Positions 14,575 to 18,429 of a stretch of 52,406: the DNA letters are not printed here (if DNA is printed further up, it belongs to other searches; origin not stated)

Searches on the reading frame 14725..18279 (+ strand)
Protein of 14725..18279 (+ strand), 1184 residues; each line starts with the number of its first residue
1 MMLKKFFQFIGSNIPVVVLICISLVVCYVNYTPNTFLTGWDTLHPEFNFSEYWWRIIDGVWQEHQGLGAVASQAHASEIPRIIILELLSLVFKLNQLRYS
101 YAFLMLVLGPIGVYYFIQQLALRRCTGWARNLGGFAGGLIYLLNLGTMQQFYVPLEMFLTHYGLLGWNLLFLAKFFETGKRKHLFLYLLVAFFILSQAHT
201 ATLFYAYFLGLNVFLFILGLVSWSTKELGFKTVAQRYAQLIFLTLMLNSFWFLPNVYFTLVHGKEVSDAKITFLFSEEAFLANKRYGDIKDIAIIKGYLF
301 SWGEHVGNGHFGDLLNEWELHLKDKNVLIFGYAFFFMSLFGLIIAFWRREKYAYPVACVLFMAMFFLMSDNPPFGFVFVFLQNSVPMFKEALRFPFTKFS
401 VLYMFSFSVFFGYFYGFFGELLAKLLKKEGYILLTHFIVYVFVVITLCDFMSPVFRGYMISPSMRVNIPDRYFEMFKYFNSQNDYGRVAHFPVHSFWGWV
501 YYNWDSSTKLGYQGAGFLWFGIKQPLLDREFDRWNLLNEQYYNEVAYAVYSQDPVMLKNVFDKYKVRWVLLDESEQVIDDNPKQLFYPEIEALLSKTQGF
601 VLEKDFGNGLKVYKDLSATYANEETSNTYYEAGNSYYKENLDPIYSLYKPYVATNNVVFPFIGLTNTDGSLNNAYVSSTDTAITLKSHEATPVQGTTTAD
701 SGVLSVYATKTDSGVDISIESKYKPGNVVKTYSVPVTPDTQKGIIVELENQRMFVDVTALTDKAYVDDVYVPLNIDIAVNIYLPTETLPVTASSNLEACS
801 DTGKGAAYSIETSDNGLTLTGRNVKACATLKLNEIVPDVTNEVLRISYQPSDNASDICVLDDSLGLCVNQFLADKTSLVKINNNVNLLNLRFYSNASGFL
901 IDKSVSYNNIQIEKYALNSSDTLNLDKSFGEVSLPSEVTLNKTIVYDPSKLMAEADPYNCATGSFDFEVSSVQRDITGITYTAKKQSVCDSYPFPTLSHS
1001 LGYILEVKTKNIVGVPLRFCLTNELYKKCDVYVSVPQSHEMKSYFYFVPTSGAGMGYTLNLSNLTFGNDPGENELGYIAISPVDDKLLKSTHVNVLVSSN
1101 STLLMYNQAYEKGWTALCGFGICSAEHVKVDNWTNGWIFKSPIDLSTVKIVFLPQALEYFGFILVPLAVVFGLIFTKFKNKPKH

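Call 7: search_protein_families(library=pfam, proteins=[window:14725-18279:+], max_evalue=1)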
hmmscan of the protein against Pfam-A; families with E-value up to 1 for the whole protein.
window:14725-18279:+ (1184 aa): 1 family
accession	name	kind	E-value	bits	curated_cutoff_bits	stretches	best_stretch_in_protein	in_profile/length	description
PF08286.16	Spc24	-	0.26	12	25.3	1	876-931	39-99/109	Spc24 subunit of Ndc80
